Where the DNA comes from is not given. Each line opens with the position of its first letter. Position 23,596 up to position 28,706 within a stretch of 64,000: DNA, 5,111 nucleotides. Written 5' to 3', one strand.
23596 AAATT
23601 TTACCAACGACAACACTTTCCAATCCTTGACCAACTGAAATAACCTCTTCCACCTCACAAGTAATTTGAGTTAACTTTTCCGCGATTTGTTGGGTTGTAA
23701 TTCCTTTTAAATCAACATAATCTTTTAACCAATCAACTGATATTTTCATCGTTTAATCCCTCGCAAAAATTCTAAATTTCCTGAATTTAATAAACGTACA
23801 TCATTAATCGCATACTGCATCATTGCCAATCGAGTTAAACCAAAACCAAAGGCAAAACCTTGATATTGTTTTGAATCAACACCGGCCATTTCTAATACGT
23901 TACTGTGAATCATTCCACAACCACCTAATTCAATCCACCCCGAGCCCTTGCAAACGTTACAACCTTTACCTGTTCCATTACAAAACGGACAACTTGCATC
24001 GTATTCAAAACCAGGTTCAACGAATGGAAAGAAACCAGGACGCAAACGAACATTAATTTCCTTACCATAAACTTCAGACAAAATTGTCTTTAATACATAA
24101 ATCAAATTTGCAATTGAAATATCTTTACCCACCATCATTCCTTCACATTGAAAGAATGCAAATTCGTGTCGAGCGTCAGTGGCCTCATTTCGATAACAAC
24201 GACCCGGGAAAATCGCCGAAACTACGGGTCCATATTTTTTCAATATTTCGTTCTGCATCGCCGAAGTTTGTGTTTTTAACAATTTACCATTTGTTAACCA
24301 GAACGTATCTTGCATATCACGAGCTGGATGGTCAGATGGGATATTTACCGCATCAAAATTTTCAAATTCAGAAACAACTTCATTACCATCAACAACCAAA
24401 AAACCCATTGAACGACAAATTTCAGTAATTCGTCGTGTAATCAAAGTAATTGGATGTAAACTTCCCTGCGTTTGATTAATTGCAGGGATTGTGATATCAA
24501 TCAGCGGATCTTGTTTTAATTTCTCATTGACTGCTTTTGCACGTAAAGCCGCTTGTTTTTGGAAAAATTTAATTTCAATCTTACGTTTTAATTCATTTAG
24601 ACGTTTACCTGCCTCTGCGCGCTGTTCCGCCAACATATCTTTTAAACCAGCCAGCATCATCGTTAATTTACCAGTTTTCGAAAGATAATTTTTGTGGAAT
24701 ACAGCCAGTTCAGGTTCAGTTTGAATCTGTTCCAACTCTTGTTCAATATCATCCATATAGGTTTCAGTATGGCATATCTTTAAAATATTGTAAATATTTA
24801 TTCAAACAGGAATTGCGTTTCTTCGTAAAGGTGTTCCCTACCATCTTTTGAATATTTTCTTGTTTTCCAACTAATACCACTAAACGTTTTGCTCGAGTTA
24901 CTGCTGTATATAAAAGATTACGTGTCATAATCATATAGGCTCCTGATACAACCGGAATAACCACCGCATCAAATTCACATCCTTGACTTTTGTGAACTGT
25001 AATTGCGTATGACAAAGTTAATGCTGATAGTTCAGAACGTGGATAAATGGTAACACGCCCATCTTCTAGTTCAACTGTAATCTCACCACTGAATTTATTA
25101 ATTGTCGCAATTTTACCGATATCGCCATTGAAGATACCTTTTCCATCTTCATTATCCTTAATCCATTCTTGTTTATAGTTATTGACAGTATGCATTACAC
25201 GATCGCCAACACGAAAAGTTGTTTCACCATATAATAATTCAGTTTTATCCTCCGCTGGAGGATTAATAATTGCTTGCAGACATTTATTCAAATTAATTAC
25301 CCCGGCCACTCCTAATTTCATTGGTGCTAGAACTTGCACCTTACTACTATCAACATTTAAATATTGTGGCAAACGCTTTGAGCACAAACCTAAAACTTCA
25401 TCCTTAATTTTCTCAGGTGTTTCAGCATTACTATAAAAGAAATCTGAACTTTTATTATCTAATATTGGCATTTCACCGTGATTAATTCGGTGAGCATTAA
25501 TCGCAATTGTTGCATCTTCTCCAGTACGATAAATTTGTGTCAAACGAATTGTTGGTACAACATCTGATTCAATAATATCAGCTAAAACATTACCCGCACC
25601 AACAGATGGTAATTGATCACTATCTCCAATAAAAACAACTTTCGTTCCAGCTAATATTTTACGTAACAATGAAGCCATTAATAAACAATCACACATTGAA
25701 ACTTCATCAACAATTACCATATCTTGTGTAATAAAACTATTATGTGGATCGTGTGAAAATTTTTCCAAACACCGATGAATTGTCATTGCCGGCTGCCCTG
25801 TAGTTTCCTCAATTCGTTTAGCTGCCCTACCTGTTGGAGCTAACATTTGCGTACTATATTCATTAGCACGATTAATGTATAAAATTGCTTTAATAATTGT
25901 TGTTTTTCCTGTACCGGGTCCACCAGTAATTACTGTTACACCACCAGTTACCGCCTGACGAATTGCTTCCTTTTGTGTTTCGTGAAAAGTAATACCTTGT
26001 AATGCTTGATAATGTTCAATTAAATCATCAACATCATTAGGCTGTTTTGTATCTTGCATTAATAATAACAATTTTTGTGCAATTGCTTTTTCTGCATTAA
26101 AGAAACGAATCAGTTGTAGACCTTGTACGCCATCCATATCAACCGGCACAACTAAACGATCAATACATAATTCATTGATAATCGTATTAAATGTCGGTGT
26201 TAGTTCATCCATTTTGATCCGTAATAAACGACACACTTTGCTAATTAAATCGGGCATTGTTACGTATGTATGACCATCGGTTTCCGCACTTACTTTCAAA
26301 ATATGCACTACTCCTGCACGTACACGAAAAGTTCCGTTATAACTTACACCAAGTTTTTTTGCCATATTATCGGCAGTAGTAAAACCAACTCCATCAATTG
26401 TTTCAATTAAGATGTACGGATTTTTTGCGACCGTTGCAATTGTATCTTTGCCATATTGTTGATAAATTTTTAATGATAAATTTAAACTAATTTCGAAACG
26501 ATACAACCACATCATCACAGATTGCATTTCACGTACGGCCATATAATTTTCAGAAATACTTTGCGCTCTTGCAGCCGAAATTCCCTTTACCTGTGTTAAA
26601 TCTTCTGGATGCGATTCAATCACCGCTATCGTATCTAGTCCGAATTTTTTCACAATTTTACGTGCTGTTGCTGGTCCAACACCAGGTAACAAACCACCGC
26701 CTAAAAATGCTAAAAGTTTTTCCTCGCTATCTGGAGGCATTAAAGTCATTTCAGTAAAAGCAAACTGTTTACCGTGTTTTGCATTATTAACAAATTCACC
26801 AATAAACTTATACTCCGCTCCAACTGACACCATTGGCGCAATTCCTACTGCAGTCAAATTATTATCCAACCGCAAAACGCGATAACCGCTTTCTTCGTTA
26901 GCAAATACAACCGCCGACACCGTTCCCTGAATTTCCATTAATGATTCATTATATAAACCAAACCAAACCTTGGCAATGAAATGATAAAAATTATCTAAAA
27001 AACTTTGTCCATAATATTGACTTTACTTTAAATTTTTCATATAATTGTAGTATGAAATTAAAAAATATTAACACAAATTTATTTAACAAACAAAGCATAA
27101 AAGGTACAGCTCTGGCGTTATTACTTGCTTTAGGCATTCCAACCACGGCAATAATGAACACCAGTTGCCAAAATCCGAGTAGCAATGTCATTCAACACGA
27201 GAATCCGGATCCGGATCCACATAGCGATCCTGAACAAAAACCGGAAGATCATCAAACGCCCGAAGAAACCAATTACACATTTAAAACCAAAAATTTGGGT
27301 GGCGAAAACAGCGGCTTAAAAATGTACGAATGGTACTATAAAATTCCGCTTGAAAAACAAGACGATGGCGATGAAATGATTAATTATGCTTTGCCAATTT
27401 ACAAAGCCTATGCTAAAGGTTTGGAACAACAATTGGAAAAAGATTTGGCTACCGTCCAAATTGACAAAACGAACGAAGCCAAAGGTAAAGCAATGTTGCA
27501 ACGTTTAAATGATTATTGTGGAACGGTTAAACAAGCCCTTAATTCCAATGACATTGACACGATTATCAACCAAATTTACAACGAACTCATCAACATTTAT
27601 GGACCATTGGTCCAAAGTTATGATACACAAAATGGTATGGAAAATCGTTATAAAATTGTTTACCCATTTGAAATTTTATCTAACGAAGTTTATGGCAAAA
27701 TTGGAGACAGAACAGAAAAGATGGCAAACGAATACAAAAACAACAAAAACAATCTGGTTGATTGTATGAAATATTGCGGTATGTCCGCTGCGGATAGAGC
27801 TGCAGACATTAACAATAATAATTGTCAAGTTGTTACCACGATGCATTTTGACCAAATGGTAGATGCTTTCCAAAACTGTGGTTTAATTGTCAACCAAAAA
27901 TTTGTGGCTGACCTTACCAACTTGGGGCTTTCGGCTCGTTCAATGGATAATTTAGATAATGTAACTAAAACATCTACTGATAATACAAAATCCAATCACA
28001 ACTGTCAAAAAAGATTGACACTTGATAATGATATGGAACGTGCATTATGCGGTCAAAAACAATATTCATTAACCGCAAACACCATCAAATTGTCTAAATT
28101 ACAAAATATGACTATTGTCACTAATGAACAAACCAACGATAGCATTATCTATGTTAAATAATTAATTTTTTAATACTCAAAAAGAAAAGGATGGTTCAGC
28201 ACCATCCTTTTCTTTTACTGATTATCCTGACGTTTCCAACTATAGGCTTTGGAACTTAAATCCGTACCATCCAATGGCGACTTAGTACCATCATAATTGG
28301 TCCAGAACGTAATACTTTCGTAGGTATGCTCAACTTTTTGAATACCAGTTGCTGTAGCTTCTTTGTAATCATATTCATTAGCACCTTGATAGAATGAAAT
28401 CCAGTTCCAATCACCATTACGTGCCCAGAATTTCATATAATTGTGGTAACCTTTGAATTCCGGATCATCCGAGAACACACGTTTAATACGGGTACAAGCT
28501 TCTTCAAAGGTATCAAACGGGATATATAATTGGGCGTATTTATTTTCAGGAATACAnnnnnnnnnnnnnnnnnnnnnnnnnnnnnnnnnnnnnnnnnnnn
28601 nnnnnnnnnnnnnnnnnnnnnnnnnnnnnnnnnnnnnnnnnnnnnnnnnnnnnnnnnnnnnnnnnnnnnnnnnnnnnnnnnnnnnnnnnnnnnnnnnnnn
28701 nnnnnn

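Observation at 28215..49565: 21.3-kb single ORF for a 7,116-aa N-terminally tethered surface fibre whose distal end is unrecognisable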

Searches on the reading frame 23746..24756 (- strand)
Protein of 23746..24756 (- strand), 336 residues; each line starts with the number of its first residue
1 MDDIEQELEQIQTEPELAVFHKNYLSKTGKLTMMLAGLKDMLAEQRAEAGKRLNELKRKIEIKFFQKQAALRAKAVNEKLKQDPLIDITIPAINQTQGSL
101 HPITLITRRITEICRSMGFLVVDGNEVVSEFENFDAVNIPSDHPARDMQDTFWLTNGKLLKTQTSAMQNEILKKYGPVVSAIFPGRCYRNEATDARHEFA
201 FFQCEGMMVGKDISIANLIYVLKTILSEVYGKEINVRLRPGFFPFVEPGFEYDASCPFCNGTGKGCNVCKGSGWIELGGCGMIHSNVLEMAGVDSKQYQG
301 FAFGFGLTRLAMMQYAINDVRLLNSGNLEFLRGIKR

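Call 6: search_protein_families(library=pfam, proteins=[window:23746-24756:-], max_evalue=0.01)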
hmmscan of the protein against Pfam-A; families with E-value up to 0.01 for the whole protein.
window:23746-24756:- (336 aa): 2 families
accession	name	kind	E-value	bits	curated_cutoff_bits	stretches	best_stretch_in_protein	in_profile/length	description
PF01409.25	tRNA-synt_2d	-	9e-83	278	19.8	1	86-332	2-244/246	tRNA synthetases class II core domain (F)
PF02912.23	Phe_tRNA-synt_N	-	3.1e-14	53.1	22.3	1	13-80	2-69/69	Aminoacyl tRNA synthetase class II, N-terminal domain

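Call 7: find_encoding_contigs(protein=window:23746-24756:-, flank=2000, max_places=6)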
Protein window:23746-24756:- (336 aa): 1 contig read that carries it; 1 place shown.
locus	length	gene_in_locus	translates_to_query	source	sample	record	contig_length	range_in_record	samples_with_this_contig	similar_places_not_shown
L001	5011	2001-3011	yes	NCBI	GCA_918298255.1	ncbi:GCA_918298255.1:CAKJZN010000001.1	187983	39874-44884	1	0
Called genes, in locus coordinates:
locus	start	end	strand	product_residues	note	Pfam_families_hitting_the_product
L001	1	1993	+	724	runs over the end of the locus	PF23139:OB_YrrC, PF14520:HHH_5, PF14490:HHH_RecD2, PF13604:AAA_30, PF01443:Viral_helicase1 (weak), PF13245:AAA_19, PF18335:SH3_13, PF13538:UvrD_C_2, +2 more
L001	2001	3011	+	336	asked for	PF02912:Phe_tRNA-synt_N, PF01409:tRNA-synt_2d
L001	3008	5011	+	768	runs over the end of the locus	PF01588:tRNA_bind, PF03483:B3_4, PF03484:B5, PF17759:tRNA_synthFbeta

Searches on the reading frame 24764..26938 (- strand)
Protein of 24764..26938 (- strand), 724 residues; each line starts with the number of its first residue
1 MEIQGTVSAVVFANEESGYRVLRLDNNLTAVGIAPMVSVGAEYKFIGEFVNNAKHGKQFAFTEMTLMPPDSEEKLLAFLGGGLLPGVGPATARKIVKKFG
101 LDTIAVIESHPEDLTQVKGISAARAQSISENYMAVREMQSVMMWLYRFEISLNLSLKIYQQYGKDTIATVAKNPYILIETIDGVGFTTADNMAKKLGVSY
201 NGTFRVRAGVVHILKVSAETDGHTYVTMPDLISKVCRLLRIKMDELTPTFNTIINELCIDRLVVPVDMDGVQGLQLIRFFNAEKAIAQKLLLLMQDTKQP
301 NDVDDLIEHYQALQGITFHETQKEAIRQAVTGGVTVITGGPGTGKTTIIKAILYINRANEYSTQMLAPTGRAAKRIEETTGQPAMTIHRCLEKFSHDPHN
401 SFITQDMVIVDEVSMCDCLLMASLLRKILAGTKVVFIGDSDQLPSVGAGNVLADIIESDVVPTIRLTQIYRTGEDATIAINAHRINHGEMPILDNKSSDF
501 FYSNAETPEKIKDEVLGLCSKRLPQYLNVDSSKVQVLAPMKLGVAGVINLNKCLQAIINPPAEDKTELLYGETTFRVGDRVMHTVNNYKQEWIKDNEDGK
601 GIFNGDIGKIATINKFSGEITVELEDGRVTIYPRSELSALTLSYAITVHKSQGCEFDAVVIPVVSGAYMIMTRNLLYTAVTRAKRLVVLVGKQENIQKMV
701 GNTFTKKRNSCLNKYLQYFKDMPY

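Call 6: search_protein_families(library=pfam, proteins=[window:24764-26938:-], max_evalue=0.01)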
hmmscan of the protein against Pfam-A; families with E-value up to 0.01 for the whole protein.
window:24764-26938:- (724 aa): 25 families
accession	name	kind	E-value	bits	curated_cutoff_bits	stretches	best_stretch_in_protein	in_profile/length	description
PF13604.12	AAA_30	-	2.1e-43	148.7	27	1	319-491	3-174/191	AAA domain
PF13245.12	AAA_19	-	3.6e-38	131.2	25.1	1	322-447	1-133/134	AAA domain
PF14490.11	HHH_RecD2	-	9.2e-34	115.7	27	1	136-225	3-92/92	ATP-dependent RecD2 DNA helicase HHH domain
PF18335.7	SH3_13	-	7.4e-21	74.1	41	1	550-623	1-64/65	ATP-dependent RecD-like DNA helicase SH3 domain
PF13538.12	UvrD_C_2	-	1.5e-18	66.8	27.4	1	643-690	2-52/52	UvrD-like helicase C-terminal domain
PF23139.1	OB_YrrC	-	7.1e-17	61.6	27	1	2-66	3-73/76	ATP-dependent DNA helicase YrrC, OB-fold domain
PF01443.25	Viral_helicase1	-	1.7e-13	51.4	21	2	335-483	1-138/228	Viral superfamily 1 RNA helicase core domain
PF13086.12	AAA_11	-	1e-09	39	27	2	319-356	3-41/257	AAA domain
PF14520.12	HHH_5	-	3e-09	37.7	27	1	84-128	7-51/57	Helix-hairpin-helix domain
PF00633.29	HHH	-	4.1e-06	26.8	24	0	84-96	16-28/30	Helix-hairpin-helix motif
PF09848.15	SLFN-g3_helicase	-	4.3e-05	23.4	24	1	334-412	3-87/354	Schlafen group 3, DNA/RNA helicase domain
PF12826.13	HHH_2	-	7.2e-05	23.3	27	1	84-135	8-57/64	Helix-hairpin-helix motif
PF13476.12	AAA_23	-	9e-05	23.6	27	1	331-354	18-41/201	AAA domain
PF13521.12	AAA_28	-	0.00022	21.9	27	1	336-422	3-91/164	AAA domain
PF05970.20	PIF1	-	0.00029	20.9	25.9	1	323-458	7-167/223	PIF1-like helicase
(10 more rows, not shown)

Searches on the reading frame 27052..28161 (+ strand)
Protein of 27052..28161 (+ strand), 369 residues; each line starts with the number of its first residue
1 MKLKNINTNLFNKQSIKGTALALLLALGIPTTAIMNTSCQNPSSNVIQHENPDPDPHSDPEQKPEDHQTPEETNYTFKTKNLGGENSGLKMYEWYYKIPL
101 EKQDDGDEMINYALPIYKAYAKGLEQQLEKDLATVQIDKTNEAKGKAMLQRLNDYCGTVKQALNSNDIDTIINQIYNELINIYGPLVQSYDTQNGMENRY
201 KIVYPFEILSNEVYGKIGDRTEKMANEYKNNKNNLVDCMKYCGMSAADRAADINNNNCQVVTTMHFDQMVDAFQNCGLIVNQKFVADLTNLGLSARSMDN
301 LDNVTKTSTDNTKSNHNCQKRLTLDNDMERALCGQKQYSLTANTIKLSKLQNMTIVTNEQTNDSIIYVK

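Call 6: search_protein_families(library=pfam, proteins=[window:27052-28161:+], max_evalue=0.01)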
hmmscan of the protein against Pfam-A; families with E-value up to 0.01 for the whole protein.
window:27052-28161:+ (369 aa): 1 family
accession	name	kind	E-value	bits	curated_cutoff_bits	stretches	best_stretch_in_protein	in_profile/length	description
PF17053.10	GEP5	-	0.003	17.9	36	1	114-245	8-126/221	Genetic interactor of prohibitin 5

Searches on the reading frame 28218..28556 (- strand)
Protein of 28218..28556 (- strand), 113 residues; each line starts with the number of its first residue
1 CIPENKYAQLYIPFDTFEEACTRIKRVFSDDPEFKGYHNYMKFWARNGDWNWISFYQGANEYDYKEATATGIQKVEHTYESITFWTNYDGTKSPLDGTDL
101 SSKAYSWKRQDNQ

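Call 32: find_related_loci(query=A1, collection=genome_contigs, flank=10000)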
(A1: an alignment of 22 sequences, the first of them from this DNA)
Query A1 (113 aa) in genome_contigs; peptide patterns used: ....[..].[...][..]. (x = any residue, [..] = any of these).
35 stretches matched a pattern; 18 encode a relative of the query (tblastn E <= 1e-3); 18 distinct loci.
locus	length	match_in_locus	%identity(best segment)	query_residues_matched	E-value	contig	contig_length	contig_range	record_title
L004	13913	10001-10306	50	2-106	2e-30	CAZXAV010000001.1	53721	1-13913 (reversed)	MAG TPA_asm: uncultured Prevotella sp. isolate SRP199465_co2_862 genome assembly, contig: NODE_1186_length_53721_cov_7.6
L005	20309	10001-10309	50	3-111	2e-30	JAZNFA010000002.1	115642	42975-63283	MAG: Clostridia bacterium isolate T1900044716_TS20190182.MAGScoT_cleanbin_000023 SGB_1878_k141_1378254, whole genome sho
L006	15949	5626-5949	49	5-112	2e-27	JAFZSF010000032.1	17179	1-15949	MAG: Clostridia bacterium isolate RGIG8050 Water_buffalos_Rumen-1__c1144042, whole genome shotgun sequence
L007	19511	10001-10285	50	3-100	7e-27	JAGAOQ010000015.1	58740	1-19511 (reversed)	MAG: Clostridia bacterium isolate RGIG8633 Water_deer_Cecum.Co__c960948, whole genome shotgun sequence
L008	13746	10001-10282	48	7-108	3e-26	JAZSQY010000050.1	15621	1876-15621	MAG: Clostridia bacterium isolate T1900044540_TS20190006.MAGScoT_cleanbin_000046 SGB_60_k141_860251, whole genome shotgu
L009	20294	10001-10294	50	2-108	2e-26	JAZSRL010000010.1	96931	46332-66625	MAG: Clostridia bacterium isolate T1900044537_TS20190003.MAGScoT_cleanbin_000035 SGB_31_k141_2186524, whole genome shotg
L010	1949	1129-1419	49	6-109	2e-25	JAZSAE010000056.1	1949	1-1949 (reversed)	MAG: Clostridia bacterium isolate T1900044939_TS20190405.MAGScoT_cleanbin_000018 SGB_3457_k141_2533411, whole genome sho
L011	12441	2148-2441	48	2-108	1e-24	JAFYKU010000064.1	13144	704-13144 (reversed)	MAG: Clostridia bacterium isolate RGIG7181 Water_buffalos_Cecum-1__c607649, whole genome shotgun sequence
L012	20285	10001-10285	47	6-104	4e-24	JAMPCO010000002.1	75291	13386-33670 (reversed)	MAG: Prevotella sp. isolate NALB_7821b_27 Scaffold_#2__SCF_002___75291_bp, whole genome shotgun sequence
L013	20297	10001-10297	47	5-105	2e-23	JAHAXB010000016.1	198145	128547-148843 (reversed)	MAG: Eubacteriales bacterium isolate 91 k101_611931, whole genome shotgun sequence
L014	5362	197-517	42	4-110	4e-23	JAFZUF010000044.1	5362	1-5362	MAG: Clostridia bacterium isolate RGIG8102 Water_buffalos_Rumen-3__c682744, whole genome shotgun sequence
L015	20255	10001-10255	43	2-89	4e-23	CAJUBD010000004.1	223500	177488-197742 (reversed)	MAG TPA_asm: uncultured Treponema sp. isolate MGBC126140 genome assembly, contig: MGBC126140.4, whole genome shotgun seq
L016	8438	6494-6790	43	7-107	8e-23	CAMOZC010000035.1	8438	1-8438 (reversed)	MAG: uncultured Clostridia bacterium isolate SRR873601_bin.8_metaWRAP_v1.3_MAG genome assembly, contig: NODE_27586_lengt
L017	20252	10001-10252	39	7-93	2e-20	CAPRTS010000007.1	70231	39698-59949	MAG TPA_asm: uncultured Eubacteriales bacterium isolate MGBC126721 genome assembly, contig: MGBC126721.7, whole genome s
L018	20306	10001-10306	40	12-110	2e-19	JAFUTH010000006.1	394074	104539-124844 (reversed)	MAG: Treponema sp. isolate RGIG4806 Roe_deer_Reticulum-5__c428, whole genome shotgun sequence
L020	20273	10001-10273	42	18-113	4e-17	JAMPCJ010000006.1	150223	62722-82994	MAG: Treponema brennaborense isolate NALB_7821b_31 Scaffold_#6__SCF_006___150223_bp, whole genome shotgun sequence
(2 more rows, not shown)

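Call 33: search_protein_families(library=pfam, alignment_id=A1, max_evalue=1)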
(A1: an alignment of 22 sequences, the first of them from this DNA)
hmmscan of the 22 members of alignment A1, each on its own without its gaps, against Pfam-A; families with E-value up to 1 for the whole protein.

A. member 1, seq(113 aa): 0 families

B. families by the number of members that match (of 22 scanned): 11 families
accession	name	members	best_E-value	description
PF05669.17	Med31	2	0.018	SOH1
PF00517.22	GP41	1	0.011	Retroviral envelope protein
PF22210.2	VP17_central_barrel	1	0.024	Large MCP VP17 central beta-barrel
PF08148.17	DSHCT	1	0.057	DSHCT (NUC185) domain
PF25095.1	C2H2-zf_KIN17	1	0.065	KIN17 C2H2-type zinc finger domain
PF24250.1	HVO_2718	1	0.081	Transcription regulator HVO_2718-like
PF10628.14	CotE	1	0.087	Outer spore coat protein E (CotE)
PF12814.13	Mcp5_PH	1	0.11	Meiotic cell cortex C-terminal pleckstrin homology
PF08412.15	Ion_trans_N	1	0.14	Ion transport protein N-terminal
PF21462.3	PsaS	1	0.21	Ph 6 antigen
PF05463.16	Sclerostin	1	0.23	Sclerostin (SOST)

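Call 41: find_related_loci(query=A1, collection=viral_contigs, flank=5000)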
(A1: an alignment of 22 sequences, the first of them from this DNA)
Query A1 (113 aa) in viral_contigs; peptide patterns used: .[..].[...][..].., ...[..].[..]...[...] (x = any residue, [..] = any of these).
32 stretches matched a pattern, but none encodes a relative of the query by tblastn (E <= 1e-3).

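Call 74: search_protein_families(library=pfam, proteins=[L015:7178-9133:-, L015:9222-9878:-, L015:10393-11349:-, L015:11546-12205:-, L018:8048-8725:-, L018:9358-9825:+, L018:10376-11470:-, L020:8134-9600:+, L020:10318-11298:-, L020:12119-13726:-], max_evalue=0.0001)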
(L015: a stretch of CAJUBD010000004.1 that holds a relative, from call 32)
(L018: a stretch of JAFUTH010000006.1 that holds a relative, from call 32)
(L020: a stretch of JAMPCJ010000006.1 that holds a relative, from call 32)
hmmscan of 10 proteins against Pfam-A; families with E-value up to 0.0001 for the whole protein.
L015:7178-9133:- (651 aa): 2 families
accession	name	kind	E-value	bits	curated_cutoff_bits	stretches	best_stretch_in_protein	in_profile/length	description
PF00012.26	HSP70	-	1e-264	879.8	20.6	1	4-601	1-598/599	Hsp70 protein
PF06723.19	MreB_Mbl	-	3.4e-17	62.7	27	1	121-374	78-316/327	MreB/Mbl protein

L015:9222-9878:- (218 aa): 1 family
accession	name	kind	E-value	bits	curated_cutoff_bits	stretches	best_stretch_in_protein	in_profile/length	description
PF01025.24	GrpE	-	2.5e-43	148.1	25.8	1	55-214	5-164/165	GrpE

L015:10393-11349:- (318 aa): 0 families

L015:11546-12205:- (219 aa): 0 families

L018:8048-8725:- (225 aa): 2 families
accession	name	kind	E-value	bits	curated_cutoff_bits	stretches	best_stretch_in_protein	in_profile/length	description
PF00072.30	Response_reg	-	2.2e-29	102.3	30.2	1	4-114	1-110/111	Response regulator receiver domain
PF00486.34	Trans_reg_C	-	5.9e-25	87.6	26.2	1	150-220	1-76/77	Transcriptional regulatory protein, C terminal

L018:9358-9825:+ (155 aa): 0 families

L018:10376-11470:- (364 aa): 0 families

L020:8134-9600:+ (488 aa): 0 families

L020:10318-11298:- (326 aa): 0 families

L020:12119-13726:- (535 aa): 0 families

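Call 81: search_solved_structures(query=A1, max_evalue=1)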
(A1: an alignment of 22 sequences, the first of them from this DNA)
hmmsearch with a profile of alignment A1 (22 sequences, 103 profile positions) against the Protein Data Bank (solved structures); distinct sequences matched with E-value up to 1: 4.
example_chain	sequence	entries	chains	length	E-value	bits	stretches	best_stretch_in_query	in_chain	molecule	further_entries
5f1s_A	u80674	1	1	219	0.16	15.5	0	34-70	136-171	polymeric Immunoglobulin Receptor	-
2kt9_A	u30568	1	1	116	0.18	15.4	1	43-96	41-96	Probable 30S ribosomal protein PSRP-3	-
1xju_A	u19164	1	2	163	0.35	14.5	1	16-56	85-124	Lysozyme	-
1xjt_A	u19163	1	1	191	0.47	14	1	16-56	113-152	Lysozyme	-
